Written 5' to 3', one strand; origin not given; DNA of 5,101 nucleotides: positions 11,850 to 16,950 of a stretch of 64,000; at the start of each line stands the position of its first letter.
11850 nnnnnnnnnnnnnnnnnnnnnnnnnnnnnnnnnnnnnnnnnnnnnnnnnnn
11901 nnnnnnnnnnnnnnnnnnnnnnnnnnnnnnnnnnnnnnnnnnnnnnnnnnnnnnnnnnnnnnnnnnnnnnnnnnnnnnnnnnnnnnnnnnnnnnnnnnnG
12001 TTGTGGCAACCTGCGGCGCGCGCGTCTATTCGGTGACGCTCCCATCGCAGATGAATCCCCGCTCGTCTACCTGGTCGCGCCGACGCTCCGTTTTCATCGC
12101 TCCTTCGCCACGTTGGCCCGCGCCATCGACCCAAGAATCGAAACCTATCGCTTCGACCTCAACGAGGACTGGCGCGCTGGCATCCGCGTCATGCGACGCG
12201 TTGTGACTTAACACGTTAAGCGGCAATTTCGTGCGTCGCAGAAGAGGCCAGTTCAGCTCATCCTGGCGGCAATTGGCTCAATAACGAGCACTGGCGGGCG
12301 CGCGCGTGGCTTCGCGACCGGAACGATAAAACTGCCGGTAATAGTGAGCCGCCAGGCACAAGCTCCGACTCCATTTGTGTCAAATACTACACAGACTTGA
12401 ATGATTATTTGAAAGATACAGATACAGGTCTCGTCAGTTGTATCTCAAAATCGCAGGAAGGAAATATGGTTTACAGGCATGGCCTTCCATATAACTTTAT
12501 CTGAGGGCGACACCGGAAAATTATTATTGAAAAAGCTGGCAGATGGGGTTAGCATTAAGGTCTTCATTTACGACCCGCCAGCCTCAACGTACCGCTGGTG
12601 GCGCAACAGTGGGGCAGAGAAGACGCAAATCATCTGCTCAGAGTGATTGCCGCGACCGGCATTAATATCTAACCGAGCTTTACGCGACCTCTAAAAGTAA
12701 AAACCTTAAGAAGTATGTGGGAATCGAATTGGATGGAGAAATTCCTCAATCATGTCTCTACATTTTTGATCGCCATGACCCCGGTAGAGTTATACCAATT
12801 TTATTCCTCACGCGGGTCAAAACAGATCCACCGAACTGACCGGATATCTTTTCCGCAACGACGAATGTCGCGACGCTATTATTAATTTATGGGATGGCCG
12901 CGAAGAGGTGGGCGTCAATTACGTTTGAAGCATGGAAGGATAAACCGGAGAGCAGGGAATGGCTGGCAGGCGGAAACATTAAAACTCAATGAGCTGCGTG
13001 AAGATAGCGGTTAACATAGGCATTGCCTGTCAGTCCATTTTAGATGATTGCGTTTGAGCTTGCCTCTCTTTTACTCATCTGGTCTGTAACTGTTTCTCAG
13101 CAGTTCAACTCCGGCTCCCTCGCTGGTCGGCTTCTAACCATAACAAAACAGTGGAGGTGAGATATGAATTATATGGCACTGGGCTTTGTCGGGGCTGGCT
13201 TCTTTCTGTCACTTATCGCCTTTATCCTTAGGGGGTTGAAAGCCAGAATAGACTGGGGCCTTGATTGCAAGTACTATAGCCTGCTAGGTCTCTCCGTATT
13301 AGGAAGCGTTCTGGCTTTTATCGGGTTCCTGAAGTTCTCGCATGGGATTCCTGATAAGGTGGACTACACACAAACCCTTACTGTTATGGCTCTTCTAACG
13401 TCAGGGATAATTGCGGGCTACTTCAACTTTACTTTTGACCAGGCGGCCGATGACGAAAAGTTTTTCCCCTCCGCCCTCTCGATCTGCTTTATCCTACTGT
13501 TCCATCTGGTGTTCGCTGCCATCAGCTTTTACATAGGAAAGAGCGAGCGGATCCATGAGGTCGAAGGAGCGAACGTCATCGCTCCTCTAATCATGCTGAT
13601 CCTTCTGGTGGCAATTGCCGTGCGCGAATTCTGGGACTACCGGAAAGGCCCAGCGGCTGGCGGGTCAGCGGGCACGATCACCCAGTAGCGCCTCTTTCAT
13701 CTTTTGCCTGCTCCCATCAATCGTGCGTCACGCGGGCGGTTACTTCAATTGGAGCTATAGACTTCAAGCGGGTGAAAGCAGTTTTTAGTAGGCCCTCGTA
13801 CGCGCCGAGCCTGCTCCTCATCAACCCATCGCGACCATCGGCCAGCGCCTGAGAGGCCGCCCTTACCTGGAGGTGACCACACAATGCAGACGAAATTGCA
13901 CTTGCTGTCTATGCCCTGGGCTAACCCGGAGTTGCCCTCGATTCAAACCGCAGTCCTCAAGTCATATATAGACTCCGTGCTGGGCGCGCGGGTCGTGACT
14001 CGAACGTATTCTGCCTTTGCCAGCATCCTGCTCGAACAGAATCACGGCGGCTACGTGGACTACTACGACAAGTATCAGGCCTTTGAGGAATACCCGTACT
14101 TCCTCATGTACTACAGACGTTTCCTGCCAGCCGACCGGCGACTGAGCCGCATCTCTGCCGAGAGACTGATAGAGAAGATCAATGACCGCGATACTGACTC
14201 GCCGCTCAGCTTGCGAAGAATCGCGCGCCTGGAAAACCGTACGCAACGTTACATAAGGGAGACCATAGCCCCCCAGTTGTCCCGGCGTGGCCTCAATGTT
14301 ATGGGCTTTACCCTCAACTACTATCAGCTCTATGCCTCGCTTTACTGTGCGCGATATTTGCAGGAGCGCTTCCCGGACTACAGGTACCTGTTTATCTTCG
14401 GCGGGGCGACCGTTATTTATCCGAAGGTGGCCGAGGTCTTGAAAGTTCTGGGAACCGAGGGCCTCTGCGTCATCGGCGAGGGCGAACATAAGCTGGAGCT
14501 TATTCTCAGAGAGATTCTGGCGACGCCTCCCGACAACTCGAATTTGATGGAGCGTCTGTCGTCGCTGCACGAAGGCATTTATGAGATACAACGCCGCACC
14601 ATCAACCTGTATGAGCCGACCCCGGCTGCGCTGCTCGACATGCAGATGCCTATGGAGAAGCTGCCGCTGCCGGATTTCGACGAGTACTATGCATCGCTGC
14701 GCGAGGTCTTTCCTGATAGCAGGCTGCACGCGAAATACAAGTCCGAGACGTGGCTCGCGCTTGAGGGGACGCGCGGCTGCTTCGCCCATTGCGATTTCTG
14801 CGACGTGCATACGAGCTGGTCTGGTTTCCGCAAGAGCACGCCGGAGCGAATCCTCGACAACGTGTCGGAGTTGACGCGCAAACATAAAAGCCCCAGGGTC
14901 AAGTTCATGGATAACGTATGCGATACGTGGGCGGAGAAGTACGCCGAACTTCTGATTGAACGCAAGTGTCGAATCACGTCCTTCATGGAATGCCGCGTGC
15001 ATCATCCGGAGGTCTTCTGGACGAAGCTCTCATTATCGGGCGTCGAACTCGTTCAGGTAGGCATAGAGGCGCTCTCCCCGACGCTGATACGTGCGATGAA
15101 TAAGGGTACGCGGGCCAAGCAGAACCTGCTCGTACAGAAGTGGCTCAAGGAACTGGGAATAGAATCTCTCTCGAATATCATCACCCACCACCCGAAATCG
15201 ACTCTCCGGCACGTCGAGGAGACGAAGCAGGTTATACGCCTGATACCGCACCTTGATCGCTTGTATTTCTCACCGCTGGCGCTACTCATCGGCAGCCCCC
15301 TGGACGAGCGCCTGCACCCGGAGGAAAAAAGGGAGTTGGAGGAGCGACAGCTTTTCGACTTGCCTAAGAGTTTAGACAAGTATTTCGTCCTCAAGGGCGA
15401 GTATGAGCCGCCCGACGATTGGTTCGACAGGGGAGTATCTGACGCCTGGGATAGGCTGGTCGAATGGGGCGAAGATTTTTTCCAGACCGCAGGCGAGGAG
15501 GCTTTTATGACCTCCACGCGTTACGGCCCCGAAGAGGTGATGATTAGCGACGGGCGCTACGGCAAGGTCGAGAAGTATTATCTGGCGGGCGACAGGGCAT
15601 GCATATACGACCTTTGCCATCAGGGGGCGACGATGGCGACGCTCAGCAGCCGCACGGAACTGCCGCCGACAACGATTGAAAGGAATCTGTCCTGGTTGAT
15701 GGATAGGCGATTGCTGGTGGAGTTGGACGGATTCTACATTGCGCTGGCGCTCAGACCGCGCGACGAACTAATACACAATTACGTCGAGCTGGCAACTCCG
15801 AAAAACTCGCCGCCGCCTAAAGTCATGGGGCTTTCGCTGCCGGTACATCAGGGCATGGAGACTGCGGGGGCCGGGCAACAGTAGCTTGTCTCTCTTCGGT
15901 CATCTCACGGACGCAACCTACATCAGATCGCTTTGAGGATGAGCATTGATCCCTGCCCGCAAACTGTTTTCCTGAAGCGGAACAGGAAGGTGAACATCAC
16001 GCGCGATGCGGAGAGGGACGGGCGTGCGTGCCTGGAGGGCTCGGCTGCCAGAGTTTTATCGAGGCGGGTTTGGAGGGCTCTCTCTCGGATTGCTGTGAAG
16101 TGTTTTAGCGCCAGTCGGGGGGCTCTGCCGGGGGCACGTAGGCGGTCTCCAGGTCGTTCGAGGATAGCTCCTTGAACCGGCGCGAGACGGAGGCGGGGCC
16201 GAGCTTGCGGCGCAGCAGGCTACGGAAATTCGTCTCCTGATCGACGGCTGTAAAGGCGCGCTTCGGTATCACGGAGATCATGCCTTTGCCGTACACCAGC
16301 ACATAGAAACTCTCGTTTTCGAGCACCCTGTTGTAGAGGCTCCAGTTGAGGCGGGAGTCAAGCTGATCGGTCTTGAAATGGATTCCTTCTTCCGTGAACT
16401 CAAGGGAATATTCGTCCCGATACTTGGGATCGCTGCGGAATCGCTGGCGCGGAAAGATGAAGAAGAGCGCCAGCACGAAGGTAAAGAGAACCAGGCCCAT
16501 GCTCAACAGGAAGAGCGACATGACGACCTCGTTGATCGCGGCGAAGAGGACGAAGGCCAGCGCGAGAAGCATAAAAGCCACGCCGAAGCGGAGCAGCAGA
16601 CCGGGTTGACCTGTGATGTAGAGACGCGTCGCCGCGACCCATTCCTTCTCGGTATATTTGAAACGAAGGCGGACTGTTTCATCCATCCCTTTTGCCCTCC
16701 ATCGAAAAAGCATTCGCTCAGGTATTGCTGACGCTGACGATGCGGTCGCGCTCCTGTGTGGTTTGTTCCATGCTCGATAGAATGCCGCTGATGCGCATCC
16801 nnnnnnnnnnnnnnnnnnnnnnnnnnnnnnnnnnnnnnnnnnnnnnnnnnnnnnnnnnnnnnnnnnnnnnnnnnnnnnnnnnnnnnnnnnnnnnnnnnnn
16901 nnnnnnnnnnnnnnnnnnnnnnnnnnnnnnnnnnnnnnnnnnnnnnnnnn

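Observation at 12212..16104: AT-richer ~3.9 kb island inserted between a nuclease-like gene and the pilT operon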

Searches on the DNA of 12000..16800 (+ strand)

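Call 37: search_rna_families(source=window, start=12000, end=16800, threshold=evalue, max_evalue=1)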
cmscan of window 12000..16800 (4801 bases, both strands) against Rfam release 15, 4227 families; matches with E-value up to 1: 1.
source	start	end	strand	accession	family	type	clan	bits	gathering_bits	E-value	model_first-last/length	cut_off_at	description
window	14615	14679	+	RF00791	mir-357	Gene; miRNA;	-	22.8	49.4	0.3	1-72/72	no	mir-357 microRNA precursor family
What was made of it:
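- Tried and rejected: RNA element: Rfam at E <= 1 gave only a spurious miRNA hit (call 37).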

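Call 68: search_dna_similar(query=window:12212-15930:+, collection=plasmids, mode=distant, max_rows=8)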
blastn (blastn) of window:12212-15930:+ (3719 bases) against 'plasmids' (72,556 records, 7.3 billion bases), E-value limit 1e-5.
No match.

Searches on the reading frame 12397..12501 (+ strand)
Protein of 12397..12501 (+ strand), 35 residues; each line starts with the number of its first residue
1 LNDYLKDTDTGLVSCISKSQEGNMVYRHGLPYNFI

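Call 91: search_protein_families(library=ncbifam, alignment_id=A8, max_evalue=0.01)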
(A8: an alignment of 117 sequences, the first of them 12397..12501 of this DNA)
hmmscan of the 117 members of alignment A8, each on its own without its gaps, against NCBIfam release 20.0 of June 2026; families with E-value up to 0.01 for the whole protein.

A. member 1, window:12397-12501:+ (35 aa): 0 families

B. families by the number of members that match (of 117 scanned): 6 families
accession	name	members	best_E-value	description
TIGR02890.1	bacill_yteA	1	5.4e-16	regulatory protein, yteA family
NF033459.1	DksA_like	1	1.5e-13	RNA polymerase-binding protein DksA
TIGR02420.1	dksA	1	7.1e-12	RNA polymerase-binding protein DksA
TIGR02419.1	C4_traR_proteo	1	1.2e-07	phage/conjugal plasmid C-4 type zinc finger protein, TraR family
NF008045.0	PRK10778.1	1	4.8e-06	RNA polymerase-binding protein DksA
NF008243.0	PRK11019.1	1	0.00015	DksA/TraR family C4-type zinc finger protein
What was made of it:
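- On TIGR03975 RiPP maturation radical SAM C-methyltransferase: No precursor family among 117 small ORFs of the window (call 91).
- No NHLP, Nif11 or other precursor family appears among 117 small ORFs of the window (call 91).
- Tried and rejected: An NCBIfam scan of 117 small window ORFs found only a DksA-like protein (call 91).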

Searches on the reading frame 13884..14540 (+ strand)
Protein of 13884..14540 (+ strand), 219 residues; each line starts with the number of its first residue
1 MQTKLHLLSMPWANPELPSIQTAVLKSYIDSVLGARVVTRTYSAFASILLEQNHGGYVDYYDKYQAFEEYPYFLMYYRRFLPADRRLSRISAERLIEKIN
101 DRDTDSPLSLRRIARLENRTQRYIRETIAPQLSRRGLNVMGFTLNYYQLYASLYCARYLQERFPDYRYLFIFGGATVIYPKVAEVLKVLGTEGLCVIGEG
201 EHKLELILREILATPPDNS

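Call 43: search_protein_families(library=pfam, proteins=[window:13884-14540:+], max_evalue=10)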
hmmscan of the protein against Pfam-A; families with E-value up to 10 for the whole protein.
window:13884-14540:+ (219 aa): 0 families
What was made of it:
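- The N-terminal domain gives no Pfam B12-binding hit (call 43).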

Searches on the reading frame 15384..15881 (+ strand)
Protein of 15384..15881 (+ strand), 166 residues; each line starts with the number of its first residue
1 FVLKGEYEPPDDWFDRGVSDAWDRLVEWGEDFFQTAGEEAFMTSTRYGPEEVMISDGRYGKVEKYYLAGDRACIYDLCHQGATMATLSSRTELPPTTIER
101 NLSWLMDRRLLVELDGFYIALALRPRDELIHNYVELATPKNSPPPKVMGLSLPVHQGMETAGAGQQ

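Call 43: search_protein_families(library=pfam, proteins=[window:15384-15881:+], max_evalue=10)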
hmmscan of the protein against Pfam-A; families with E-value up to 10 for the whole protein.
window:15384-15881:+ (166 aa): 4 families
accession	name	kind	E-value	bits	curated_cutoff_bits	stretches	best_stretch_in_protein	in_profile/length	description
PF25213.1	HVO_A0261_N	-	0.0027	18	35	1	77-118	20-61/86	HVO_A0261 N-terminal domain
PF05331.17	DUF742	-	0.081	13.2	27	1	66-111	40-85/114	Protein of unknown function (DUF742)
PF13936.12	HTH_38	-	0.12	12.5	27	1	70-102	9-41/44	Helix-turn-helix domain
PF09339.16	HTH_IclR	-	0.2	11.9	22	1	79-112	16-49/52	IclR helix-turn-helix domain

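Call 51: predict_structure(alignment_id=A3)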
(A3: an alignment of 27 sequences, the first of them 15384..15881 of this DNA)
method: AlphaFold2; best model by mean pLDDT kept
length: 166 residues; sequences in the alignment: 27
mean_pLDDT: 85.5   pTM: 0.64
mean pLDDT of the five models: 85.5, 85.3, 84.6, 83.7, 81.6
residues with pLDDT >= 90: 84; 70-90: 53; 50-70: 25; < 50: 4
segments of 3 or more residues with pLDDT < 50: 1-4
pLDDT, mean of each block of 10 residues (from residue 1): 58 82 86 74 95 95 97 97 98 98 98 98 87 83 72 64 63
secondary structure, 60 per line:
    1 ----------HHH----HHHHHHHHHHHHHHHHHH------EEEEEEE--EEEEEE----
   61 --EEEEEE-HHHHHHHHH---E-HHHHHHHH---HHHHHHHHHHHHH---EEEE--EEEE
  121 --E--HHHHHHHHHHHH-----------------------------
elements in order: H18-35 E42-48 E51-56 E63-68 H70-78 H84-91 H95-107 E111-114 E117-120 H126-137

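Call 54: fold_search(model_id=the predicted structure, library=pdb)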
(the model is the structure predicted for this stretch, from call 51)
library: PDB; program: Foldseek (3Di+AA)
matches with E <= 10: 1600; with E <= 0.001: 0
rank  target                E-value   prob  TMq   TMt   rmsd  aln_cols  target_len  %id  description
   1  8a5y_T                2.5e-03  1.00  0.36  0.10  14.6       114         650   11  S. cerevisiae apo unphosphorylated APC/C. (released 2022-08-31)
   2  8a3t_T                5.1e-03  1.00  0.35  0.10  14.6       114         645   11  S. cerevisiae APC/C-Cdh1 complex (released 2022-08-31)
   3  8tar_N                6.9e-03  0.99  0.34  0.10  16.2       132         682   14  APC/C-CDH1-UBE2C-Ubiquitin-CyclinB-NTD (released 2023-09-27)
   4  5yhx_H                1.1e-02  0.98  0.29  0.36  16.1       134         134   13  Structure of Lactococcus lactis ZitR, wild type (released 2017-12-06)
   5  8eju_A                1.4e-02  1.00  0.27  0.18   6.4        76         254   21  The crystal structure of Pseudomonas putida PcaR (released 2024-03-20)
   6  8eju_B                1.4e-02  1.00  0.27  0.18   6.2        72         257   22  The crystal structure of Pseudomonas putida PcaR (released 2024-03-20)
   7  1bja_A                1.6e-02  1.00  0.32  0.53   4.5        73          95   18  ACTIVATION DOMAIN OF THE PHAGE T4 TRANSCRIPTION FACTOR MOTA (released 1998-11-04)
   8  8ejv_B                1.6e-02  1.00  0.27  0.19   6.4        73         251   22  The crystal structure of Pseudomonas putida PcaR in complex with succinate (released 2024-03-20)
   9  5khr_N                1.7e-02  0.98  0.34  0.10  16.4       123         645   15  Model of human Anaphase-promoting complex/Cyclosome complex (APC15 deletion mutant) in complex with the E2 UBE2C/UBCH1 (released 2016-08-24)
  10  5yhx_B                2.2e-02  0.99  0.33  0.39  16.5       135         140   10  Structure of Lactococcus lactis ZitR, wild type (released 2017-12-06)
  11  7clf_A                3.0e-02  1.00  0.27  0.14   3.2        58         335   26  PigF with SAH (released 2021-07-28)
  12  2xrn_A                3.0e-02  1.00  0.28  0.20   5.9        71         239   21  Crystal structure of TtgV (released 2010-12-01)
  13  2xrn_B                3.0e-02  1.00  0.28  0.19   5.9        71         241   21  Crystal structure of TtgV (released 2010-12-01)
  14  1r7j                  3.2e-02  1.00  0.29  0.53   5.0        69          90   16  Crystal structure of the DNA-binding protein Sso10a from Sulfolobus solfataricus (released 2004-07-20)
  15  8bie_A                3.2e-02  1.00  0.25  0.14   4.1        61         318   15  O-Methyltransferase Plu4894 in complex with SAH (released 2023-03-08)
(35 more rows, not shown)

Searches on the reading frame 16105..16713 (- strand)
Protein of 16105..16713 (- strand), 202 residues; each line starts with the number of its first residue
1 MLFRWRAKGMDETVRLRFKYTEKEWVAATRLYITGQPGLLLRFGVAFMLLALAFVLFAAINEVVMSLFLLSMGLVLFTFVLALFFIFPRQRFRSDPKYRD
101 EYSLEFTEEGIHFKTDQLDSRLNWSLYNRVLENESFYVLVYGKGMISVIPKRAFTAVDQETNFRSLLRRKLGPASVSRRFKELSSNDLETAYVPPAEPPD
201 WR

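Call 5: search_protein_families(library=pfam, proteins=[window:16105-16713:-], max_evalue=0.01)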
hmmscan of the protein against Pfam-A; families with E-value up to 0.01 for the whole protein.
window:16105-16713:- (202 aa): 1 family
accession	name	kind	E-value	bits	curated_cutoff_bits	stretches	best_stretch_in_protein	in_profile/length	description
PF14317.12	YcxB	-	3.3e-11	43.2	23.3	1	106-158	1-53/61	YcxB-like protein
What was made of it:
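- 16105..16713 (-): Right flank: ycxB-like gene. It is core, sits 4 nt downstream of pilT, and has host-like composition. Pfam YcxB (call 5).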

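Call 6: search_protein_families(library=ncbifam, proteins=[window:16105-16713:-], max_evalue=0.01)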
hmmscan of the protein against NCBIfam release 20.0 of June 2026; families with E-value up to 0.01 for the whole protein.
window:16105-16713:- (202 aa): 0 families

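Call 60: find_homologous_proteins(query=window:16105-16710:-, max_evalue=0.001)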
Query window:16105-16710:- (201 aa): 139 proteins with E <= 0.001 among 437 candidates; the best 120 are listed.
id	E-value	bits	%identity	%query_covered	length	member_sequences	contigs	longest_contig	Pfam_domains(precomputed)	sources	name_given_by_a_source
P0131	9.3e-122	422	100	96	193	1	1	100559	PF14317.13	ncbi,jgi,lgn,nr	ncbi:MAG TPA: YcxB family protein [Pyrinomonadaceae bacterium]|jgi:Ca2+/Na+ antiporter|nr:YcxB famil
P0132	1.9e-99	349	83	96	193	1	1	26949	PF14317.13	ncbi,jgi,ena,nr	ncbi:MAG TPA: YcxB family protein [Pyrinomonadaceae bacterium]|jgi:hypothetical protein|nr:YcxB fami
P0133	1.3e-90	320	75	96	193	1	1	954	PF14317.13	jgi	jgi:hypothetical protein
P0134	5.3e-89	315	75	96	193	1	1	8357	PF14317.13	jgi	jgi:hypothetical protein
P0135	6.3e-87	308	73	96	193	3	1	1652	PF14317.13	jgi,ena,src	-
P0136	6.5e-86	305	73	96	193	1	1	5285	PF14317.13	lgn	-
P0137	3.6e-85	302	73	96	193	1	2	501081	PF14317.13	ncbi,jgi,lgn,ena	ncbi:MAG TPA: YcxB family protein [Pyrinomonadaceae bacterium]|jgi:hypothetical protein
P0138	7.6e-85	301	70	96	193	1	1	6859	PF14317.13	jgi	jgi:hypothetical protein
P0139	4.8e-84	299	71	96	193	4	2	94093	PF14317.13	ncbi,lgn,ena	ncbi:MAG TPA: YcxB family protein [Pyrinomonadaceae bacterium]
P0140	1.4e-83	297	71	96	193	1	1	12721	PF14317.13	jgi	jgi:YcxB-like protein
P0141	2.7e-83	296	68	96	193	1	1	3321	PF14317.13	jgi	jgi:hypothetical protein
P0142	1.1e-82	294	69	96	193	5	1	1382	PF14317.13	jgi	jgi:Ca2+/Na+ antiporter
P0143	2.4e-82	293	68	97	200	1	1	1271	PF14317.13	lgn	-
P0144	4.1e-82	293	72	96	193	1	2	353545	PF14317.13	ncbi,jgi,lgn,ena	ncbi:MAG TPA: YcxB family protein [Pyrinomonadaceae bacterium]|jgi:hypothetical protein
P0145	3.0e-81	290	69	96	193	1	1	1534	PF14317.13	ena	-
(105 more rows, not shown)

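Call 61: find_encoding_contigs(protein=P0132, flank=10000, max_places=2)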
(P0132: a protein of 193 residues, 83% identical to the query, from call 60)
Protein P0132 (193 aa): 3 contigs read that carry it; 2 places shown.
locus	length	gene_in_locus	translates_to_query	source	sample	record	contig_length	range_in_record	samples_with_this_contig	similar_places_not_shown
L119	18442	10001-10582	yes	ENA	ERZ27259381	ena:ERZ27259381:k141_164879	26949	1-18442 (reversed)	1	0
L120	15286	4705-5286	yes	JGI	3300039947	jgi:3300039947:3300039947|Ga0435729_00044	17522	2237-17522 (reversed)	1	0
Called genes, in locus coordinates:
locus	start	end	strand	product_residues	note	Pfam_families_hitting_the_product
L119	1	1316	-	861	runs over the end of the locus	PF00133:tRNA-synt_1, PF09334:tRNA-synt_1g, PF13603:tRNA-synt_1_2, PF00133:tRNA-synt_1, PF08264:Anticodon_1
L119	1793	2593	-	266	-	PF01471:PG_binding_1, PF13539:Peptidase_M15_4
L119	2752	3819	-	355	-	PF01261:AP_endonuc_2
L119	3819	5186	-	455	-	PF01244:Peptidase_M19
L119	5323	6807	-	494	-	PF13360:PQQ_2, PF13570:Beta-prop_ACSF4, PF01011:PQQ (weak), PF13360:PQQ_2, PF13570:Beta-prop_ACSF4, PF13360:PQQ_2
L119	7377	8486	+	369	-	PF01063:Aminotran_4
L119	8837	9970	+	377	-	PF00437:T2SSE, PF25199:nSTAND_NTPase5 (faint), PF13191:AAA_16 (faint)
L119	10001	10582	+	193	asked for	PF14317:YcxB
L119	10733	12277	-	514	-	-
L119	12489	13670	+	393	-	PF00108:Thiolase_N, PF00109:ketoacyl-synt (weak), PF02803:Thiolase_C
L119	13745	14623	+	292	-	-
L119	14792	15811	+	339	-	-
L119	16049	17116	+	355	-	-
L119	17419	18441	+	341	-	?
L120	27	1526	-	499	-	PF13570:Beta-prop_ACSF4, PF13360:PQQ_2, PF01011:PQQ (weak), PF13360:PQQ_2, PF13570:Beta-prop_ACSF4, PF13360:PQQ_2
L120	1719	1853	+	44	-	-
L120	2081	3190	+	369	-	PF01063:Aminotran_4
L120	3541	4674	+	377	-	PF00437:T2SSE, PF25199:nSTAND_NTPase5 (faint), PF13191:AAA_16 (faint)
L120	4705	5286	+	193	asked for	PF14317:YcxB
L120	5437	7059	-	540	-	-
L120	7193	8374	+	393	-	PF00108:Thiolase_N, PF00109:ketoacyl-synt (weak), PF02803:Thiolase_C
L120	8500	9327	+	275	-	-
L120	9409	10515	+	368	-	-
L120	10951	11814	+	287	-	-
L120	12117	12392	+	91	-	-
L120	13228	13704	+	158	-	PF26745:SPM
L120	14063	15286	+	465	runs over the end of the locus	PF00939:Na_sulph_symp, PF03600:CitMHS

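Call 62: find_encoding_contigs(protein=P0137, flank=10000, max_places=1)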
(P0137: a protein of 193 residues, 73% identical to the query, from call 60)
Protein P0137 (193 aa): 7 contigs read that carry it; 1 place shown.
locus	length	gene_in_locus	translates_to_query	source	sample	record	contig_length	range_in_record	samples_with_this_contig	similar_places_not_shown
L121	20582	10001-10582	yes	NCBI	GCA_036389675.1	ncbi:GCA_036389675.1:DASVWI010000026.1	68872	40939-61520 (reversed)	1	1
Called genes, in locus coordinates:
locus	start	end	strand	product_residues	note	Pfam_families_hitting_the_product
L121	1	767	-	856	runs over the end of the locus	PF00133:tRNA-synt_1, PF09334:tRNA-synt_1g, PF13603:tRNA-synt_1_2, PF00133:tRNA-synt_1, PF08264:Anticodon_1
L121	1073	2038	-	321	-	PF01261:AP_endonuc_2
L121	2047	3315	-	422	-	PF01244:Peptidase_M19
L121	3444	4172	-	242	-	PF00085:Thioredoxin (faint), PF00578:AhpC-TSA, PF08534:Redoxin, PF13905:Thioredoxin_8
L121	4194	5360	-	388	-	-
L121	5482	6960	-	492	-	PF13360:PQQ_2, PF13570:Beta-prop_ACSF4, PF25293:Beta-prop_EMC1_N (faint), PF25292:Beta-prop_CGLA (faint), PF01011:PQQ (weak), PF13360:PQQ_2, PF13570:Beta-prop_ACSF4, PF13360:PQQ_2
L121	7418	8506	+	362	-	PF01063:Aminotran_4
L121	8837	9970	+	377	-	PF00437:T2SSE, PF25199:nSTAND_NTPase5 (weak)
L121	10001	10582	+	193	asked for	PF14317:YcxB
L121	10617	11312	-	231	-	PF14329:DUF4386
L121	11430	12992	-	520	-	-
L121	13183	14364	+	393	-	PF00108:Thiolase_N, PF00109:ketoacyl-synt (weak), PF02803:Thiolase_C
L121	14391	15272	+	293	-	-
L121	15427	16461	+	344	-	-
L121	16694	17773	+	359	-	-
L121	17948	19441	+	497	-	PF00939:Na_sulph_symp, PF03600:CitMHS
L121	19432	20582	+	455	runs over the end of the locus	-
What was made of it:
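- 16105..16713 (-): 139 homologues, mostly Pyrinomonadaceae (call 60). pilT-ycxB adjacency is conserved in L119, L120 and L121 (calls 61, 62).
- Tried and rejected: I rejected it after L119, L120 and L121 showed pilT-ycxB is conserved in the nearer clade (calls 61, 62).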

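Call 75: search_protein_families(library=padloc, proteins=[window:16105-16713:-], max_evalue=0.01)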
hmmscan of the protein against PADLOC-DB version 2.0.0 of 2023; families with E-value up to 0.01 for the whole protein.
window:16105-16713:- (202 aa): 0 families
